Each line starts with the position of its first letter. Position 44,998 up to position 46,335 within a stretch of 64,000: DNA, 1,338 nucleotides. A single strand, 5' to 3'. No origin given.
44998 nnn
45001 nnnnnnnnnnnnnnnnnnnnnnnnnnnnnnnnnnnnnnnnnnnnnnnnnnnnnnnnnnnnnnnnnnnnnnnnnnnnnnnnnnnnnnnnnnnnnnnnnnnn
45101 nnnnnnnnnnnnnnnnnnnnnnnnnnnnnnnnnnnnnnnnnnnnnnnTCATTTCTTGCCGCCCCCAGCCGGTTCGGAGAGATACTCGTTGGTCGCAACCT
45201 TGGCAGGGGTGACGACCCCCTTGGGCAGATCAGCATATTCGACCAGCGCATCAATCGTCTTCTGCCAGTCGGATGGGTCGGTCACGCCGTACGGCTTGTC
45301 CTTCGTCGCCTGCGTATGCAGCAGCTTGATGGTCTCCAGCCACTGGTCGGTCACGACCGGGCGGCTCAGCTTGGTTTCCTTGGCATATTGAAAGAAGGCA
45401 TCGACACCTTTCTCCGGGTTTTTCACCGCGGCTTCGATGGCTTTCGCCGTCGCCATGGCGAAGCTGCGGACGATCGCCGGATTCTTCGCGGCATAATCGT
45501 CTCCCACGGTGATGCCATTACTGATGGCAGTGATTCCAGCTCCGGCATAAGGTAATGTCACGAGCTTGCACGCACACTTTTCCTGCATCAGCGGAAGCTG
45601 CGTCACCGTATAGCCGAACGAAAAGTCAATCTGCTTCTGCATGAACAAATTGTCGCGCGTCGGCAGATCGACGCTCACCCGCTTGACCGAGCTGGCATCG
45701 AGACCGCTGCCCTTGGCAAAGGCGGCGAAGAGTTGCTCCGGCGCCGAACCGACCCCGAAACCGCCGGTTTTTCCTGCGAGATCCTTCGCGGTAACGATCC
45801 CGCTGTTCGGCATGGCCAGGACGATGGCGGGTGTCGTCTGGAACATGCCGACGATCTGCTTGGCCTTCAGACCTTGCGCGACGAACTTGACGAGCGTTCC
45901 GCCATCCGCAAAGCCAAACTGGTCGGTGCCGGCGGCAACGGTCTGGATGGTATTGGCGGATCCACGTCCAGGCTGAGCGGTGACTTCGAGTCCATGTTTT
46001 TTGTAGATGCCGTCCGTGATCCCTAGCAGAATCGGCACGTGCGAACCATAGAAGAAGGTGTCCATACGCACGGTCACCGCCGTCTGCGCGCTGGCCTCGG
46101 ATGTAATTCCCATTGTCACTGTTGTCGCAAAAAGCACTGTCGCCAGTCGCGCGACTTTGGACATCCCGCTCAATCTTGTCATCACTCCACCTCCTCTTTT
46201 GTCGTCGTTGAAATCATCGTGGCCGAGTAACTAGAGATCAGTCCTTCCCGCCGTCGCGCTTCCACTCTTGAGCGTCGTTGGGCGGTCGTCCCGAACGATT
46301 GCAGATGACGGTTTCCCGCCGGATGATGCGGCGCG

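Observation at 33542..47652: Main candidate: a 14-gene co-directional operon whose enzyme combination matches no pathway I know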

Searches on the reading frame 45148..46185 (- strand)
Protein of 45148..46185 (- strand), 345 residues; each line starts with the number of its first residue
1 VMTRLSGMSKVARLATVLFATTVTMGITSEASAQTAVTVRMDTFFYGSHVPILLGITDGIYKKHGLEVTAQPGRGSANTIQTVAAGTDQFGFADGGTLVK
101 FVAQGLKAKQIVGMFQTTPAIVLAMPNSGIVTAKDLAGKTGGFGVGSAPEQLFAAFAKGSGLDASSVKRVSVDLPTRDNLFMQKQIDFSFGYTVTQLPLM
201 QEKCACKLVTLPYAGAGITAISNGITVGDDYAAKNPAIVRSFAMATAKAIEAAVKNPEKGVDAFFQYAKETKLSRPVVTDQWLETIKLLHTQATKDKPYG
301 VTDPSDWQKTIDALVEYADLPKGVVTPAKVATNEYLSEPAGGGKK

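Call 4: search_protein_families(library=pfam, proteins=[window:45148-46185:-], max_evalue=0.001)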
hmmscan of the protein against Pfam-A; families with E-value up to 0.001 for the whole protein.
window:45148-46185:- (345 aa): 2 families
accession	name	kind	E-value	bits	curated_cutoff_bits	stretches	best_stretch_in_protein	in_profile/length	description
PF09084.16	NMT1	-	4.1e-34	118.8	20.5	1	48-259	3-215/216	NMT1/THI5 like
PF16868.10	NMT1_3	-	1.7e-05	25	27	1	60-190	25-165/289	NMT1-like family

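Call 6: search_protein_families(library=ncbifam, proteins=[window:45148-46185:-], max_evalue=0.00001)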
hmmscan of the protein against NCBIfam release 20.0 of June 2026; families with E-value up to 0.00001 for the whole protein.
window:45148-46185:- (345 aa): 3 families
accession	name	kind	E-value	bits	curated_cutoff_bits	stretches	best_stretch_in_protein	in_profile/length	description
TIGR01728.1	SsuA_fam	subfamily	1.9e-15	56.8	163.5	1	39-320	1-280/290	aliphatic sulfonate ABC transporter substrate-binding protein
TIGR02122.1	TRAP_TAXI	subfamily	7.4e-07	28.3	84.35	1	14-191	9-196/320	TAXI family TRAP transporter solute-binding subunit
TIGR01729.1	taurine_ABC_bnd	equivalog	6.1e-06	25.9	304.25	1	56-273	16-233/300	taurine ABC transporter substrate-binding protein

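Call 34: find_homologous_proteins(query=window:45148-46185:-, max_evalue=1e-30)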
Query window:45148-46185:- (345 aa): 161 proteins with E <= 1e-30 among 5869 candidates; the best 120 are listed.
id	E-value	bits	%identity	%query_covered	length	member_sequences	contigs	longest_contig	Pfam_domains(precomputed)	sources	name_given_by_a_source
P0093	1.6e-220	749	100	100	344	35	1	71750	PF09084.17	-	-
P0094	1.2e-190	651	87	100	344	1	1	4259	PF09084.17,PF16868.11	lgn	-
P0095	3.8e-173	593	80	97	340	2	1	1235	PF09084.17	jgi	jgi:NitT/TauT family transport system substrate-binding protein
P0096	4.5e-173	593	79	100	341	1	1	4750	PF09084.17,PF16868.11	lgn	-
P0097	3.3e-171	587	79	94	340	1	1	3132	PF09084.17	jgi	jgi:NitT/TauT family transport system substrate-binding protein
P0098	1.2e-170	585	80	94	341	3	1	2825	PF09084.17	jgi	-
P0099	1.7e-170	584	80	94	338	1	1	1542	PF09084.17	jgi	jgi:NitT/TauT family transport system substrate-binding protein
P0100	3.6e-167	574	81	91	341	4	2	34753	PF09084.17,PF16868.11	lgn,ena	-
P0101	8.7e-160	549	81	90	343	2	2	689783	PF09084.17,PF16868.11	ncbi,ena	-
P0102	1.8e-158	545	74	94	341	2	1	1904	PF09084.17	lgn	-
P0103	4.0e-155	534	75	94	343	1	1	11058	PF09084.17,PF16868.11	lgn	-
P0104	2.6e-146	505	72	88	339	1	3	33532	PF09084.17,PF16868.11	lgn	-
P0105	2.2e-145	502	71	88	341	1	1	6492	PF09084.17,PF16868.11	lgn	-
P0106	4.7e-145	501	73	89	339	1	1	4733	PF09084.17,PF16868.11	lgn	-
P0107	3.8e-144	498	66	96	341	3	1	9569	PF09084.17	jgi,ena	-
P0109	2.0e-143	496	66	98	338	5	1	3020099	PF09084.17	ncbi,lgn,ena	-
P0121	7.4e-136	471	67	88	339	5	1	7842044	PF09084.17,PF16868.11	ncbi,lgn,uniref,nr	ncbi:ABC transporter substrate-binding protein [Bradyrhizobium canariense]|uniref:NitT/TauT family t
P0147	1.1e-126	441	61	94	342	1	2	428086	PF09084.17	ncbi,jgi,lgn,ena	-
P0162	1.9e-115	404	60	88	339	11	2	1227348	PF09084.17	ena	-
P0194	1.3e-108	381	57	92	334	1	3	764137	PF09084.17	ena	-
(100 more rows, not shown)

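Call 35: find_encoding_contigs(protein=P0121, flank=10000, max_places=2)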
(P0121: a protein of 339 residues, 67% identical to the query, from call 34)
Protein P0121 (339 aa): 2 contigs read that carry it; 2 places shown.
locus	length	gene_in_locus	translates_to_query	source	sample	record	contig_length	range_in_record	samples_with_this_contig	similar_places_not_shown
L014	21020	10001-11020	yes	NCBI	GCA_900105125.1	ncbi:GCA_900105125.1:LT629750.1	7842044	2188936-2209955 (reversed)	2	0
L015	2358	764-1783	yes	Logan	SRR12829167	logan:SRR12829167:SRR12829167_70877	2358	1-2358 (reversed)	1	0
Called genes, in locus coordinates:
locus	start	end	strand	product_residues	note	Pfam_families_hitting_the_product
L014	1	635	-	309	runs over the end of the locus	PF00126:HTH_1, PF03466:LysR_substrate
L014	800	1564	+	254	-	PF13476:AAA_23 (weak), PF00005:ABC_tran, PF13304:AAA_21 (faint), PF12399:BCA_ABC_TP_C (faint)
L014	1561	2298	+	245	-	PF00005:ABC_tran, PF02463:SMC_N (faint), PF13304:AAA_21 (faint)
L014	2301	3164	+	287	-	PF02653:BPD_transp_2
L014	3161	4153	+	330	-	PF02653:BPD_transp_2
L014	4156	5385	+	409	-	PF13433:Peripla_BP_5 (weak), PF13458:Peripla_BP_6, PF01094:ANF_receptor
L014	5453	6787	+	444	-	PF00296:Bac_luciferase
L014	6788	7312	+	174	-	PF01613:Flavin_Reduct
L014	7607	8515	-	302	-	PF00126:HTH_1, PF03466:LysR_substrate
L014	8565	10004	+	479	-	PF00743:FMO-like, PF00890:FAD_binding_2 (weak), PF03486:HI0933_like (weak), PF07992:Pyr_redox_2, PF13450:NAD_binding_8, PF13454:NAD_binding_9 (weak), PF13738:Pyr_redox_3, PF13434:Lys_Orn_oxgnase (weak), +5 more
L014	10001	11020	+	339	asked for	PF16868:NMT1_3 (weak), PF09084:NMT1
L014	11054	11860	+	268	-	PF00005:ABC_tran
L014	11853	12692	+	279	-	PF00528:BPD_transp_1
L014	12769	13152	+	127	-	PF01042:Ribonuc_L-PSP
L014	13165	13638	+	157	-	PF00190:Cupin_1 (weak), PF12973:Cupin_7 (weak), PF07883:Cupin_2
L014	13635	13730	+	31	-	-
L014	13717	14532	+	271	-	PF23441:SDR (weak), PF00106:adh_short, PF08659:KR, PF13561:adh_short_C2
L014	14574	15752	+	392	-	PF02515:CoA_transf_3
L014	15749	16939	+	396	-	PF01053:Cys_Met_Meta_PP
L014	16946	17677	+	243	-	PF00378:ECH_1, PF16113:ECH_2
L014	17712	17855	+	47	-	-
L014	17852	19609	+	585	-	PF00890:FAD_binding_2, PF01266:DAO (weak), PF03486:HI0933_like (faint), PF02910:Succ_DH_flav_C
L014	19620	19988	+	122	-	PF13085:Fer2_3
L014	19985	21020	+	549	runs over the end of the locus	PF00557:Peptidase_M24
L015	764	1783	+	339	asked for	PF16868:NMT1_3 (weak), PF09084:NMT1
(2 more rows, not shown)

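Call 36: find_encoding_contigs(protein=P0101, flank=10000, max_places=1)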
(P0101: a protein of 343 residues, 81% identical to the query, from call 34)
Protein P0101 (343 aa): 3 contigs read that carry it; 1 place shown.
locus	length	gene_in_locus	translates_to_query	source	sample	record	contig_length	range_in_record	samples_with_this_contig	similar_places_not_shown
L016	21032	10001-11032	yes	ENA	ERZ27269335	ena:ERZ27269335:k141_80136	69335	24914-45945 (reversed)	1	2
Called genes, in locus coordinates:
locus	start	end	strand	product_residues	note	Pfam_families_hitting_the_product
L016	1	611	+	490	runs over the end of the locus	PF11794:HpaB_N, PF03241:HpaB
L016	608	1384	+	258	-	PF00561:Abhydrolase_1, PF12146:Hydrolase_4, PF12697:Abhydrolase_6, PF00561:Abhydrolase_1 (weak)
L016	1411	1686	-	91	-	-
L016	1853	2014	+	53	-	-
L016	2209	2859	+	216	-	-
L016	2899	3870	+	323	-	PF00892:EamA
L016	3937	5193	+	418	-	PF07690:MFS_1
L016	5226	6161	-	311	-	PF00753:Lactamase_B, PF12706:Lactamase_B_2 (faint)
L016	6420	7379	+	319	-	PF13379:NMT1_2, PF09084:NMT1, PF12974:Phosphonate-bd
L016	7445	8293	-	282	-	PF00126:HTH_1, PF03466:LysR_substrate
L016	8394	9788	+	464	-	PF00743:FMO-like, PF01488:Shikimate_DH (faint), PF01266:DAO (weak), PF07992:Pyr_redox_2, PF13450:NAD_binding_8, PF13454:NAD_binding_9, PF13738:Pyr_redox_3, PF13434:Lys_Orn_oxgnase, +6 more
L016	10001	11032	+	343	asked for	PF16868:NMT1_3 (weak), PF09084:NMT1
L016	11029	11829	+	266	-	PF00005:ABC_tran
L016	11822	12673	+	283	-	PF00528:BPD_transp_1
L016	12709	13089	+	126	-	PF01042:Ribonuc_L-PSP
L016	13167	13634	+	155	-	PF00190:Cupin_1 (weak), PF07883:Cupin_2, PF02311:AraC_binding (weak)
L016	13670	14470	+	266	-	PF00106:adh_short, PF08659:KR, PF23441:SDR, PF13561:adh_short_C2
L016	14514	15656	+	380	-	PF02515:CoA_transf_3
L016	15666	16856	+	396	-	PF01053:Cys_Met_Meta_PP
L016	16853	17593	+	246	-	PF00378:ECH_1, PF16113:ECH_2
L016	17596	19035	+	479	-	PF03972:MmgE_PrpD_N, PF19305:MmgE_PrpD_C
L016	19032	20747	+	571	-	PF00890:FAD_binding_2, PF01266:DAO, PF03486:HI0933_like (faint), PF07992:Pyr_redox_2 (faint), PF02910:Succ_DH_flav_C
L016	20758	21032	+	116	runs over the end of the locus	PF13085:Fer2_3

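Call 37: find_encoding_contigs(protein=P0109, flank=10000, max_places=1)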
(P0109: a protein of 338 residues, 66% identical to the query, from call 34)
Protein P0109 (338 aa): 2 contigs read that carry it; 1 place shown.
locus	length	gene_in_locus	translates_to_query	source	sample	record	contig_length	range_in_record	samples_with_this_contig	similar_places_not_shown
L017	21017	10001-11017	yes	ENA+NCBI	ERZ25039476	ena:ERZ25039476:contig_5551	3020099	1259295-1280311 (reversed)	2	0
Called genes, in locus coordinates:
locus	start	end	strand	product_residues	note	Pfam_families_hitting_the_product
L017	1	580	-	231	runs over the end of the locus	PF04402:SIMPL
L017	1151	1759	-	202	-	-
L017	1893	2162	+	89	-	-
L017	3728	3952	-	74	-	-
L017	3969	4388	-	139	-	-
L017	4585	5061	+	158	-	PF05239:PRC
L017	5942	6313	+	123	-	PF00313:CSD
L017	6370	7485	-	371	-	PF06779:MFS_4, PF07690:MFS_1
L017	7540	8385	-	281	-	PF00126:HTH_1, PF03466:LysR_substrate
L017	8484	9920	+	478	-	PF00743:FMO-like, PF01946:Thi4 (faint), PF00070:Pyr_redox (faint), PF01266:DAO (faint), PF07992:Pyr_redox_2, PF13450:NAD_binding_8, PF13738:Pyr_redox_3, PF13434:Lys_Orn_oxgnase, +3 more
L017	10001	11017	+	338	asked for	PF09084:NMT1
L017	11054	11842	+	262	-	PF00005:ABC_tran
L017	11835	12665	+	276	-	PF00528:BPD_transp_1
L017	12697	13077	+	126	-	PF01042:Ribonuc_L-PSP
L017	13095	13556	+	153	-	PF00190:Cupin_1, PF02311:AraC_binding (faint), PF07883:Cupin_2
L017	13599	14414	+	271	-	PF00106:adh_short, PF08659:KR, PF13561:adh_short_C2, PF23441:SDR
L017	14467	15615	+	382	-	PF02515:CoA_transf_3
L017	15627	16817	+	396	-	PF01053:Cys_Met_Meta_PP, PF00155:Aminotran_1_2 (weak), PF00266:Aminotran_5 (weak)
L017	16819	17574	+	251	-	PF00378:ECH_1, PF16113:ECH_2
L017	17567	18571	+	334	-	PF03601:Cons_hypoth698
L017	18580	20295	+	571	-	PF00890:FAD_binding_2, PF01266:DAO, PF03486:HI0933_like (faint), PF07992:Pyr_redox_2, PF02910:Succ_DH_flav_C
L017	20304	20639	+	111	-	PF13085:Fer2_3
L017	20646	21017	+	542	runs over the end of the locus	PF00557:Peptidase_M24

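Call 38: find_encoding_contigs(protein=P0162, flank=10000, max_places=1)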
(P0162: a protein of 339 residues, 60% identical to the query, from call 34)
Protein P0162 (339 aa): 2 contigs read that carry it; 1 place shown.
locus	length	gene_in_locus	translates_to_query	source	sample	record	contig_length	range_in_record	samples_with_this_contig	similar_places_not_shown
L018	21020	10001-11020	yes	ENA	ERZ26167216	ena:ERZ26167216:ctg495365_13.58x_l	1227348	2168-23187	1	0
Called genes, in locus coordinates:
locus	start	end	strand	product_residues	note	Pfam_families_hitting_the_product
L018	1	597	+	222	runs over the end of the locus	-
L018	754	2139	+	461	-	PF06782:UPF0236 (faint)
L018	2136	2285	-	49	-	-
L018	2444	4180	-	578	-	PF01609:DDE_Tnp_1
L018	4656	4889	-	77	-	PF01726:LexA_DNA_bind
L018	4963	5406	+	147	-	PF13384:HTH_23, PF13551:HTH_29, PF13565:HTH_32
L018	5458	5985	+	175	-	PF13358:DDE_3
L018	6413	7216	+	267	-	PF00067:p450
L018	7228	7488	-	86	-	-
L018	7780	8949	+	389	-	PF02515:CoA_transf_3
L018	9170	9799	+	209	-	PF03741:TerC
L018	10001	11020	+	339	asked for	PF09084:NMT1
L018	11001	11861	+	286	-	PF00005:ABC_tran, PF13304:AAA_21 (faint)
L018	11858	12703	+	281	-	PF00528:BPD_transp_1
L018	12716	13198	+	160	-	PF01042:Ribonuc_L-PSP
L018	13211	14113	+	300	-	PF00106:adh_short, PF08659:KR, PF13561:adh_short_C2, PF23441:SDR (weak)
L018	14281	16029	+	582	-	PF00890:FAD_binding_2, PF01266:DAO (faint), PF03486:HI0933_like (faint), PF12831:FAD_oxidored (faint), PF02910:Succ_DH_flav_C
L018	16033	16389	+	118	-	PF13085:Fer2_3, PF13510:Fer2_4 (weak)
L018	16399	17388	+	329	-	PF00491:Arginase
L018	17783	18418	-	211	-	PF02798:GST_N, PF13417:GST_N_3, PF13409:GST_N_2, PF00043:GST_C, PF14497:GST_C_3 (weak), PF13410:GST_C_2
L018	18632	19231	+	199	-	PF08534:Redoxin, PF00578:AhpC-TSA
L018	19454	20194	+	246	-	-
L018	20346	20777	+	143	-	PF00903:Glyoxalase, PF13669:Glyoxalase_4, PF18029:Glyoxalase_6 (weak)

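Call 39: find_encoding_contigs(protein=P0194, flank=10000, max_places=1)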
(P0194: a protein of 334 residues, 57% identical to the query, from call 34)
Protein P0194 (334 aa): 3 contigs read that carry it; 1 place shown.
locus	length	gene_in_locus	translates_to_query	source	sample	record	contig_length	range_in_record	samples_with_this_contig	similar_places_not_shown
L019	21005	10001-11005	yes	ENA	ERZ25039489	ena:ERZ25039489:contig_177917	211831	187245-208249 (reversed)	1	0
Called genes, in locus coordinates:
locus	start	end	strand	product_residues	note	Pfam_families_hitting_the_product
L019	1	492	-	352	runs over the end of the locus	PF03401:TctC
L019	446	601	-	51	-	-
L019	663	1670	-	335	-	PF08100:Dimerisation, PF00891:Methyltransf_2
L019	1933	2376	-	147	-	-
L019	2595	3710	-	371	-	PF04055:Radical_SAM, PF13282:DUF4070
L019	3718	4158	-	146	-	PF02310:B12-binding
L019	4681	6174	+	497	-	-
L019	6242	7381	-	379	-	PF00296:Bac_luciferase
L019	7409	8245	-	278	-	PF00528:BPD_transp_1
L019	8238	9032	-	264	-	PF00005:ABC_tran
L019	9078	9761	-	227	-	PF13417:GST_N_3, PF13409:GST_N_2, PF22041:GST_C_7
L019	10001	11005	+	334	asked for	PF09084:NMT1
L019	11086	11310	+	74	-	-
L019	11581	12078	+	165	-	-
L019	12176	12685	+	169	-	PF13565:HTH_32 (faint), PF13384:HTH_23, PF08281:Sigma70_r4_2 (faint), PF13518:HTH_28, PF13551:HTH_29, PF13592:HTH_33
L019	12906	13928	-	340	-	PF01548:DEDD_Tnp_IS110, PF02371:Transposase_20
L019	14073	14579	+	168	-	PF13358:DDE_3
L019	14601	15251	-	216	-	PF14559:TPR_19 (faint), PF13371:TPR_9 (faint), PF13424:TPR_12 (faint), PF07719:TPR_2 (faint), PF13181:TPR_8 (faint), PF00515:TPR_1 (weak), PF13432:TPR_16 (weak), PF00515:TPR_1 (weak), +3 more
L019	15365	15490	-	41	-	PF00444:Ribosomal_L36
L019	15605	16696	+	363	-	PF00753:Lactamase_B, PF23023:Anti-Pycsar_Apyc1 (faint), PF12706:Lactamase_B_2 (weak)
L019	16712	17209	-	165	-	PF07883:Cupin_2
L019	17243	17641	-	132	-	PF00903:Glyoxalase, PF22677:Ble-like_N (weak)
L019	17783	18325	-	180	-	PF05899:Cupin_3, PF07883:Cupin_2 (weak)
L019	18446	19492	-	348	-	PF04204:HTS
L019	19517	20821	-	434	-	PF01053:Cys_Met_Meta_PP, PF00155:Aminotran_1_2, PF01041:DegT_DnrJ_EryC1, PF00266:Aminotran_5 (faint)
